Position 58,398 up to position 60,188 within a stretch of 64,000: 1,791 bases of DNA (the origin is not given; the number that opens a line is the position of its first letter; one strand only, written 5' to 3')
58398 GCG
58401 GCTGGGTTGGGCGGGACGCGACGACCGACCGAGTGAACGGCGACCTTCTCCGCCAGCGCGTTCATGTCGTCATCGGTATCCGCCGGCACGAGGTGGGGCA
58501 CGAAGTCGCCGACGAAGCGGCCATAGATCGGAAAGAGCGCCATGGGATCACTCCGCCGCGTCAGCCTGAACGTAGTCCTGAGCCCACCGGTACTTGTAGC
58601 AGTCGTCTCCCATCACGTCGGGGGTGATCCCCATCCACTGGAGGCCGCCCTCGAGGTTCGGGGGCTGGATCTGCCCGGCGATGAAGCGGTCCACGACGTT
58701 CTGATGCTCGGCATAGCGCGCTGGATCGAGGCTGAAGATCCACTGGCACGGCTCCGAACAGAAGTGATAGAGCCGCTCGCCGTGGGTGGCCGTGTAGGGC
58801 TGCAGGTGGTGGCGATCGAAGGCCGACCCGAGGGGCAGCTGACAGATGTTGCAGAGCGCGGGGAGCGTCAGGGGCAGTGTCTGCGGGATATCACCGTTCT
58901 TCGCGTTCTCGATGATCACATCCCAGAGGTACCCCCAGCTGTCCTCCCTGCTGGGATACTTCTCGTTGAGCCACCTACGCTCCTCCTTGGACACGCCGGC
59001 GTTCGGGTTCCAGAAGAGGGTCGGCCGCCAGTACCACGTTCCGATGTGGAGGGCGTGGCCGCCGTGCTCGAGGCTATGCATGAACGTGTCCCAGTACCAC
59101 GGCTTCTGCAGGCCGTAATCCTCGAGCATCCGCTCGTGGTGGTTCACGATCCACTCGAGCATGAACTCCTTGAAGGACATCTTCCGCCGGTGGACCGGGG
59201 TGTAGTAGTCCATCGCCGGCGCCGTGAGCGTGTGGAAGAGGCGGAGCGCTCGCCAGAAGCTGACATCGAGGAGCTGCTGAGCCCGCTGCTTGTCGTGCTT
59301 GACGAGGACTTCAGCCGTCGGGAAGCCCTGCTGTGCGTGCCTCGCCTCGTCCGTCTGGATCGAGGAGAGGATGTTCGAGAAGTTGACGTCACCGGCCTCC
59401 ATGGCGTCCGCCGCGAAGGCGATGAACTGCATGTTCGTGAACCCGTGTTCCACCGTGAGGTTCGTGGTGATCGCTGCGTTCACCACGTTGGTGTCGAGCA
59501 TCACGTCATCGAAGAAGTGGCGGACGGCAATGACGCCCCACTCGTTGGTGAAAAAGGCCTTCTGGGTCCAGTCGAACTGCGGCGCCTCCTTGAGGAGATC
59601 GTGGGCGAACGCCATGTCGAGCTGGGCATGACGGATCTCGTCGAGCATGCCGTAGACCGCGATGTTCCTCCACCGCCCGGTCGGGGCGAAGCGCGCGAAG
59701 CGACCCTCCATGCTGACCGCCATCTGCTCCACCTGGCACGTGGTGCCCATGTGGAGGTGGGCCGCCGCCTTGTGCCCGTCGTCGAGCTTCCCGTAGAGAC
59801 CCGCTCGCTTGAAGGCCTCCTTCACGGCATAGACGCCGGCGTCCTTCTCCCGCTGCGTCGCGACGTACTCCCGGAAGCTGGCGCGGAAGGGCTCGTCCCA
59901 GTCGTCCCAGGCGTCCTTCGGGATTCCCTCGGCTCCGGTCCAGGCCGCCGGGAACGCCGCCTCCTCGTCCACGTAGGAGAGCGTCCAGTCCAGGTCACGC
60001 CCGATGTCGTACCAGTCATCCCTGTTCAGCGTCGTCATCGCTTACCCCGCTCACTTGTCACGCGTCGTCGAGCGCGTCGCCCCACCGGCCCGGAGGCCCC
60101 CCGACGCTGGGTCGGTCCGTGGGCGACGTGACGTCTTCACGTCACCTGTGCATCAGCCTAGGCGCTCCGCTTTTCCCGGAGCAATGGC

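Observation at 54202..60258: Complete tmoABCDEF-type four-component aromatic/alkene monooxygenase operon plus ALDH, with visibly lower GC than flanks (probable horizontal acquisition)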

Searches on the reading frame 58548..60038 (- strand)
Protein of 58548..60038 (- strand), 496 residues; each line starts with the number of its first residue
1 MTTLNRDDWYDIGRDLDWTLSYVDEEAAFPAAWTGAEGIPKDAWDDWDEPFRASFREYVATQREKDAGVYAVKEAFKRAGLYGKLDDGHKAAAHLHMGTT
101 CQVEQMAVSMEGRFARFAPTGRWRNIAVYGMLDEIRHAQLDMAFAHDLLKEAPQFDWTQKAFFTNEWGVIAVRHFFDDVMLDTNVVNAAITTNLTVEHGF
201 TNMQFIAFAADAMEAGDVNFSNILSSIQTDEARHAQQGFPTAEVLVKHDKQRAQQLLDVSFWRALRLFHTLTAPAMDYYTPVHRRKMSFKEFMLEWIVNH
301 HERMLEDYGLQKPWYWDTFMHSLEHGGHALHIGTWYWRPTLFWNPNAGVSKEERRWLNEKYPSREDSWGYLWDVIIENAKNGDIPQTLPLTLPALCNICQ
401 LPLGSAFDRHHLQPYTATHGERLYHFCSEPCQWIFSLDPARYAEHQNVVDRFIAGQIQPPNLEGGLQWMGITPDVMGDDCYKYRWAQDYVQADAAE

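Call 6: search_protein_families(library=pfam, proteins=[window:58551-60038:-])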
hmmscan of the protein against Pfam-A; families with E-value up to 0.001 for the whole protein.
seq(496 aa): 2 families
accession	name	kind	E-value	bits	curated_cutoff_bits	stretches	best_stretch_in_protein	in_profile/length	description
PF02332.24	Phenol_Hydrox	-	1.8e-63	214.6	24.4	1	18-248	1-229/230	Methane/Phenol/Alkene Hydroxylase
PF04945.19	YHS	-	3e-07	30.8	30.3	1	422-445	23-46/47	YHS domain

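Call 7: search_protein_families(library=ncbifam, proteins=[window:58551-60038:-])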
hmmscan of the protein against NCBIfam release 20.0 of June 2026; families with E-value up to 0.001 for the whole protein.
seq(496 aa): 0 families

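Call 8: search_solved_structures(query=window:58548-60038:-, show_alignments=2)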
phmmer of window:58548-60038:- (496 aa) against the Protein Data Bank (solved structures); distinct sequences matched with E-value up to 0.001: 31.
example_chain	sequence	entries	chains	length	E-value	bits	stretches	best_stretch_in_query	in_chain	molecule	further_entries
1t0q_A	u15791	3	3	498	1.4e-167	561.6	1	1-491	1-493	toluene, o-xylene monooxygenase oxygenase subunit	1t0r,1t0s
3rnc_A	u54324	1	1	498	4.1e-167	560.1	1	1-491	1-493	Toluene o-xylene monooxygenase component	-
2rdb_A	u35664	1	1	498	4.6e-167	559.9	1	1-491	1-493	Toluene, o-xylene monooxygenase oxygenase subunit;alpha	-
3rnf_A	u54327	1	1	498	5.4e-167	559.7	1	1-491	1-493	Toluene o-xylene monooxygenase component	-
3n1z_A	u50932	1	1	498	5.6e-167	559.7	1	1-491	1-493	Toluene o-xylene monooxygenase component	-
3rne_A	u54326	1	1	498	5.8e-167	559.6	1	1-491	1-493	Toluene o-xylene monooxygenase component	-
3n20_A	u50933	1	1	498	7.4e-167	559.3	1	1-491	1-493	Toluene o-xylene monooxygenase component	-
3n1x_A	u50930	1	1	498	9.1e-167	559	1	1-491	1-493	Toluene o-xylene monooxygenase component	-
2inc_A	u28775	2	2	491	1e-166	558.8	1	4-489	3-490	Toluene, o-xylene monooxygenase oxygenase subunit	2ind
3n1y_A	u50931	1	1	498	1.4e-166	558.3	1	1-491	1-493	Toluene o-xylene monooxygenase component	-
3rna_A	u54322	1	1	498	1.6e-166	558.1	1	1-491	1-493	Toluene o-xylene monooxygenase component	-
3rnb_A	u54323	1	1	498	4.8e-166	556.6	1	1-491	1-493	Toluene o-xylene monooxygenase component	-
3rn9_A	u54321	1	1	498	5.2e-166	556.5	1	1-491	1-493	Toluene o-xylene monooxygenase component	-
3rng_A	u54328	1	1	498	2.1e-165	554.4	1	1-491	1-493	Toluene o-xylene monooxygenase component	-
3ri7_A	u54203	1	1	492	8.6e-163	545.8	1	6-487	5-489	Toluene-4-monooxygenase system protein A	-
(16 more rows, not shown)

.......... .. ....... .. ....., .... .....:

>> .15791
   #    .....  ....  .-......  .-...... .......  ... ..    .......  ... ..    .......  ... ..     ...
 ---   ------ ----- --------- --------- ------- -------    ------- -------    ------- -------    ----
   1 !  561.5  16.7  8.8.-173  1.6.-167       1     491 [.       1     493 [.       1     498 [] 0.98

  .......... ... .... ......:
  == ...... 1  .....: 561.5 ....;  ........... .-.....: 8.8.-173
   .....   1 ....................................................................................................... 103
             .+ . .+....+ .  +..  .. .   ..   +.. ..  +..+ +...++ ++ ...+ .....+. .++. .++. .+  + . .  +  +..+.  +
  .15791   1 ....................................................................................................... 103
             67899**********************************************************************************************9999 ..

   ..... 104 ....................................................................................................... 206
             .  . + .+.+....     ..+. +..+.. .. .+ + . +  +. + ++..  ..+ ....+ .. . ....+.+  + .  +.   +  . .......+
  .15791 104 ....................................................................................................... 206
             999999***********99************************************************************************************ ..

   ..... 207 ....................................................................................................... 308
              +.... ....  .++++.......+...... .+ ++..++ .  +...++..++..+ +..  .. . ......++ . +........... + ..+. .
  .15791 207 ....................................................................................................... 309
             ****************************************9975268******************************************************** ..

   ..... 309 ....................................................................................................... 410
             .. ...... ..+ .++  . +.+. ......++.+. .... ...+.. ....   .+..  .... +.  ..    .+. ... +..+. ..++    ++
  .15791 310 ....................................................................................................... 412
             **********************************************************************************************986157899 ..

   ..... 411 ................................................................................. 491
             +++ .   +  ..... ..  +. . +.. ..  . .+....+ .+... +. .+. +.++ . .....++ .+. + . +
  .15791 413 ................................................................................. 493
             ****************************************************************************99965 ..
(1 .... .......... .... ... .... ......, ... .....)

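Call 9: find_homologous_proteins(query=window:58551-60038:-)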
Query window:58551-60038:- (496 aa): 1357 proteins with E <= 0.001 among 7591 candidates; the best 120 are listed.
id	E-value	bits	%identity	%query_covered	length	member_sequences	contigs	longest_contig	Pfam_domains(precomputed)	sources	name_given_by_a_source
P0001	0.0e+0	1190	100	100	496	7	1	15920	PF04945.20,PF02332.25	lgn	-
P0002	1.1e-290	983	81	100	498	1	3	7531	PF04945.20,PF02332.25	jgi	jgi:YHS domain-containing protein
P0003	1.7e-268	910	76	100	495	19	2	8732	PF04945.20,PF02332.25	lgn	-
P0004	3.3e-266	902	74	100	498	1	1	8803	PF04945.20,PF02332.25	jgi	-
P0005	4.9e-264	895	74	99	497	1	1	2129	PF04945.20,PF02332.25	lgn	-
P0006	1.3e-260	884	74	98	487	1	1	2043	PF04945.20,PF02332.25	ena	-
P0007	2.1e-260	883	74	99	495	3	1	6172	PF04945.20,PF02332.25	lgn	-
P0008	3.2e-260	882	74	99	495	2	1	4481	PF04945.20,PF02332.25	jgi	-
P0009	4.8e-258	875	73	98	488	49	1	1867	PF04945.20,PF02332.25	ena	-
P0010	1.0e-257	874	72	99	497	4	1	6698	PF04945.20,PF02332.25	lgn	-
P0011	2.0e-255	866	73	99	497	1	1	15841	PF04945.20,PF02332.25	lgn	-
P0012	9.8e-255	864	72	99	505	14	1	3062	PF04945.20,PF02332.25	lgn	-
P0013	1.8e-254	863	72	99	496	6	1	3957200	PF04945.20,PF02332.25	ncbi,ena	-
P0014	2.1e-251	853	70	99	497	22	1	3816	PF04945.20,PF02332.25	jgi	jgi:toluene monooxygenase system protein A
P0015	2.4e-251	853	70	100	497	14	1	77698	PF04945.20,PF02332.25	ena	-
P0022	1.9e-248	843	69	99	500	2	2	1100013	PF04945.20,PF02332.25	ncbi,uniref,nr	ncbi:toluene monooxygenase [Variovorax sp. WS11]|uniref:YHS domain-containing protein n=1 Tax=Variov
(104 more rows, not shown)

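Call 10: find_related_loci(query=window:58551-60038:-, collection=genome_contigs, flank=10000)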
Query window:58551-60038:- (496 aa) in genome_contigs; peptide patterns used: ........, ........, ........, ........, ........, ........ (x = any residue, [..] = any of these).
31 stretches matched a pattern; 17 encode a relative of the query (tblastn E <= 1e-3); 17 distinct loci.
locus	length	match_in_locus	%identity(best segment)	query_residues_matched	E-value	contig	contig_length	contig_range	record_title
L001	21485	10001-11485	76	1-495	0e+0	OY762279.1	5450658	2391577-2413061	MAG: Pseudomonadales bacterium isolate dffa4d29-6664-44c6-a6fb-b72d241ba3f8 genome assembly, chromosome: 1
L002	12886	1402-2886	76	1-495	0e+0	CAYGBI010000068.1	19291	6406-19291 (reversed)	MAG TPA_asm: uncultured Pseudomonadales bacterium isolate ERP110561_co1_26 genome assembly, contig: NODE_1767_length_192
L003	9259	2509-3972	70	1-488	0e+0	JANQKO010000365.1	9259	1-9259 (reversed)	MAG: Alphaproteobacteria bacterium isolate PL25a_bin.159 k99_2580328, whole genome shotgun sequence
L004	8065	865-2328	73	4-491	0e+0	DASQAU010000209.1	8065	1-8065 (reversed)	MAG TPA_asm: Candidatus Eisenbacteria bacterium isolate SMAG_U11653 k141_538403, whole genome shotgun sequence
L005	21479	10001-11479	69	1-493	0e+0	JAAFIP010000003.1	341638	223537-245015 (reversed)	MAG: Polaromonas sp. isolate bin75.metabat.ball.187 WN_Polaromonas_3_scaffold_3, whole genome shotgun sequence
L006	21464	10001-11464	68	4-491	0e+0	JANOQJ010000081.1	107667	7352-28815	MAG: Comamonadaceae bacterium isolate VAR_4_metabat_352 VAR_4_k141_3561323, whole genome shotgun sequence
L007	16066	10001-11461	68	4-490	0e+0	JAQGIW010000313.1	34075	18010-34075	MAG: Caulobacteraceae bacterium isolate RYN_469 scaffold_135658, whole genome shotgun sequence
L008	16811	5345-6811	66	1-489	0e+0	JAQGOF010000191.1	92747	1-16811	MAG: Gammaproteobacteria bacterium isolate RYN_606 scaffold_1811738, whole genome shotgun sequence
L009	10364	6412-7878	68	4-492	0e+0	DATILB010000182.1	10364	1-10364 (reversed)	MAG TPA_asm: Nocardioidaceae bacterium isolate SMAG_U15733 k141_132444, whole genome shotgun sequence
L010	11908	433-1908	68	4-495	0e+0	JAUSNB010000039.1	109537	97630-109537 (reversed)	MAG: Actinomycetota bacterium isolate E19_metabat.bin.114 E19_k141_346191, whole genome shotgun sequence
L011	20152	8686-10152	65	1-489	0e+0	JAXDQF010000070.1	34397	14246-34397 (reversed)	MAG: Gammaproteobacteria bacterium isolate BP_729 scaffold_1852520, whole genome shotgun sequence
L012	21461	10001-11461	67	4-490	0e+0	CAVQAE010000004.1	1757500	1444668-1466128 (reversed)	MAG: uncultured Gammaproteobacteria bacterium isolate MFD09286.bin.1.248 genome assembly, contig: contig_35028, whole ge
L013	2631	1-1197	68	91-489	0e+0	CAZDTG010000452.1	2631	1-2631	MAG TPA_asm: uncultured Steroidobacteraceae bacterium isolate SRP272529_co1_120 genome assembly, contig: NODE_87593_leng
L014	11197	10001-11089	71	4-366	2e-175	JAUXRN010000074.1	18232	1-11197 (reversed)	MAG: Actinomycetota bacterium isolate C12_maxbin.082_sub C12_k141_300938, whole genome shotgun sequence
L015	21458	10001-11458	68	4-489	0e+0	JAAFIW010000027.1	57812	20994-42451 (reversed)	MAG: Comamonadaceae bacterium isolate bin27.maxbin.ball.053 WN_Comamonadaceae_3_scaffold_33, whole genome shotgun sequen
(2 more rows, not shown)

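Call 15: find_encoding_contigs(protein=P0001, flank=10000, max_places=4)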
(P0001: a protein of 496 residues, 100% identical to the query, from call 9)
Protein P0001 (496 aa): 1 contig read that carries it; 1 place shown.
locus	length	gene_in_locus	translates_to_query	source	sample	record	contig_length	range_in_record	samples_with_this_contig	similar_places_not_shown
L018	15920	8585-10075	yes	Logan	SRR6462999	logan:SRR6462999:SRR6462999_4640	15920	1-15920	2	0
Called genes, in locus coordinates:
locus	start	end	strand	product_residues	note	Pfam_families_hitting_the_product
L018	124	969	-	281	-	-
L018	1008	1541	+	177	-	-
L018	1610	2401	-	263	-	-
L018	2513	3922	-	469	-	PF00171:Aldedh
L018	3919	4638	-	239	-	PF02798:GST_N, PF13417:GST_N_3, PF13409:GST_N_2, PF00043:GST_C, PF13410:GST_C_2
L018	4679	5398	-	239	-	PF10568:Tom37, PF13409:GST_N_2 (weak), PF13417:GST_N_3, PF17172:GST_N_4, PF17171:GST_C_6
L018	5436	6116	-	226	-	PF00106:adh_short, PF08659:KR (weak), PF13561:adh_short_C2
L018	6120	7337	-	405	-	PF02515:CoA_transf_3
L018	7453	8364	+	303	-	PF00126:HTH_1, PF03466:LysR_substrate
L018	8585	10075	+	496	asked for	PF02332:Phenol_Hydrox, PF04945:YHS (weak)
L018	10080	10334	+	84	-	PF06234:TmoB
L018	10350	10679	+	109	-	PF00355:Rieske, PF13806:Rieske_2 (weak)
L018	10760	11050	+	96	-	PF02406:MmoB_DmpM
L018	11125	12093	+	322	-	PF02332:Phenol_Hydrox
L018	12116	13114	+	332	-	PF00111:Fer2, PF00970:FAD_binding_6, PF00175:NAD_binding_1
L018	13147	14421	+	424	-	PF00171:Aldedh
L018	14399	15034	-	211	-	PF03544:TonB_C (weak)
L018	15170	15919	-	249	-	?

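Call 16: find_encoding_contigs(protein=P0022, flank=10000, max_places=2)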
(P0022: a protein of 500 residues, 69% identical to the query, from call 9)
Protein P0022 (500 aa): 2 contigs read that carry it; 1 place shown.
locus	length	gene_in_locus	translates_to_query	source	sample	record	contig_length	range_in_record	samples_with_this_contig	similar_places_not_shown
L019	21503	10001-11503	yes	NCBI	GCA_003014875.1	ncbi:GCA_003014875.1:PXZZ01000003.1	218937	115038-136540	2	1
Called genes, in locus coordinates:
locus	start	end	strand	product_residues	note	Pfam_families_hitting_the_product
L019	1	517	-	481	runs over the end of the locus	PF00672:HAMP (weak), PF26769:HAMP_PhoQ (weak), PF00512:HisKA, PF02518:HATPase_c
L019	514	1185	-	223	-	PF00072:Response_reg, PF00486:Trans_reg_C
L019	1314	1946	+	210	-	PF18914:DUF5666 (faint)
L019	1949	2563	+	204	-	PF01292:Ni_hydr_CYTB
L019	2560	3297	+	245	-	PF00174:Oxidored_molyb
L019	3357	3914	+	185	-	PF01161:PBP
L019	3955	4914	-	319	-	PF00126:HTH_1, PF03466:LysR_substrate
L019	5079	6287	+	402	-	PF02515:CoA_transf_3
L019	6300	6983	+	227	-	PF00106:adh_short, PF13561:adh_short_C2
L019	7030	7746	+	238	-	PF13417:GST_N_3, PF10568:Tom37, PF13409:GST_N_2, PF17172:GST_N_4, PF17171:GST_C_6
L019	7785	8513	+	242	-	PF02798:GST_N, PF13409:GST_N_2, PF13417:GST_N_3, PF00043:GST_C, PF13410:GST_C_2 (weak)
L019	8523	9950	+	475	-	PF00171:Aldedh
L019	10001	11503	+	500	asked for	PF02332:Phenol_Hydrox, PF04945:YHS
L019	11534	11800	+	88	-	PF06234:TmoB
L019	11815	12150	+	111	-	PF00355:Rieske, PF13806:Rieske_2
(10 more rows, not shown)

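Call 34: find_encoding_contigs(protein=P0002, flank=10000, max_places=3)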
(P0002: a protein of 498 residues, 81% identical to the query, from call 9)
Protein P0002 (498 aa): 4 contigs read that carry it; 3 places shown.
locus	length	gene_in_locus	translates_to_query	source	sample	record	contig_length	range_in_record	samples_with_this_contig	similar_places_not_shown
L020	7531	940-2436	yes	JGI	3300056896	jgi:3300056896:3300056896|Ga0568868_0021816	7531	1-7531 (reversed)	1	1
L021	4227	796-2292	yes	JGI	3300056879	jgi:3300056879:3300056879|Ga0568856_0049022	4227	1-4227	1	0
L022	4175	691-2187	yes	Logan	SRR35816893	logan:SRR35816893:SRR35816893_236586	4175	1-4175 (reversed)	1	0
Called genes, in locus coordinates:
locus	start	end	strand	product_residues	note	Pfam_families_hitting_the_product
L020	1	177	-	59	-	?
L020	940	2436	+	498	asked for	PF02332:Phenol_Hydrox, PF04945:YHS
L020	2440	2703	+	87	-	PF06234:TmoB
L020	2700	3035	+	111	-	PF00355:Rieske, PF13806:Rieske_2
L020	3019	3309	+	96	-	PF02406:MmoB_DmpM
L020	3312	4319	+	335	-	PF02332:Phenol_Hydrox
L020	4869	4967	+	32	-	-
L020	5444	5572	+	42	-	-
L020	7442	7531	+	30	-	?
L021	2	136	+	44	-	?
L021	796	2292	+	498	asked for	PF02332:Phenol_Hydrox, PF04945:YHS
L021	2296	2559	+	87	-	PF06234:TmoB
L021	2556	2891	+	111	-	PF00355:Rieske, PF13806:Rieske_2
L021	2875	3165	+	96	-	PF02406:MmoB_DmpM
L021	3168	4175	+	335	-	PF02332:Phenol_Hydrox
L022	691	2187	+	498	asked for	PF02332:Phenol_Hydrox, PF04945:YHS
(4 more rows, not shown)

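Call 35: find_encoding_contigs(protein=P0004, flank=10000, max_places=2)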
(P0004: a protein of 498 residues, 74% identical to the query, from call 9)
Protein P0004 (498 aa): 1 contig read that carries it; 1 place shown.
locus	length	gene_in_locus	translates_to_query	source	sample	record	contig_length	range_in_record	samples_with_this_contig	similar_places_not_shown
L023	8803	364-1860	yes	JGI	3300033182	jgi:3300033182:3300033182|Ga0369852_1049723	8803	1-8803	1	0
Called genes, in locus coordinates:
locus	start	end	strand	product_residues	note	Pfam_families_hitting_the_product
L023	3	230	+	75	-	?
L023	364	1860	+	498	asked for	PF02332:Phenol_Hydrox, PF04945:YHS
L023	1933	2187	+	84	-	PF06234:TmoB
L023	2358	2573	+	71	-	PF00355:Rieske, PF13806:Rieske_2 (weak)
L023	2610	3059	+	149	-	PF02406:MmoB_DmpM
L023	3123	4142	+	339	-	PF02332:Phenol_Hydrox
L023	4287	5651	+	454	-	PF00171:Aldedh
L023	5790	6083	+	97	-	PF04828:GFA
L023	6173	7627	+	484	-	PF03349:Toluene_X, PF13505:OMP_b-brl (faint), PF13609:Porin_4 (weak)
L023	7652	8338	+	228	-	PF01965:DJ-1_PfpI, PF17124:ThiJ_like (faint)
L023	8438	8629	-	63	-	-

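Call 55: search_protein_families(library=pfam, max_evalue=0.01, proteins=[L018:124-969:-, L018:1008-1541:+, L018:1610-2401:-])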
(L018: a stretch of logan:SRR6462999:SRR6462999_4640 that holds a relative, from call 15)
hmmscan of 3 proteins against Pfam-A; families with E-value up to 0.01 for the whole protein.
L018:124-969:- (281 aa): 1 family
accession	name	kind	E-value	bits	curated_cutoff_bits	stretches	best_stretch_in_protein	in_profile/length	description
PF19459.4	DUF5996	-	0.00019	21.1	25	1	200-274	208-282/296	Family of unknown function (DUF5996)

L018:1008-1541:+ (177 aa): 1 family
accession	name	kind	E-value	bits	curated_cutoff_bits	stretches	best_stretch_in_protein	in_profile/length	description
PF10698.15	DUF2505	-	0.0076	16.8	26.9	0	8-130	5-127/158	Protein of unknown function (DUF2505)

L018:1610-2401:- (263 aa): 1 family
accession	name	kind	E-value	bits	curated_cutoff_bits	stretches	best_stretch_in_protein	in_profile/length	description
PF01872.23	RibD_C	-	0.00025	21.3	24.1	1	57-201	27-151/197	RibD C-terminal domain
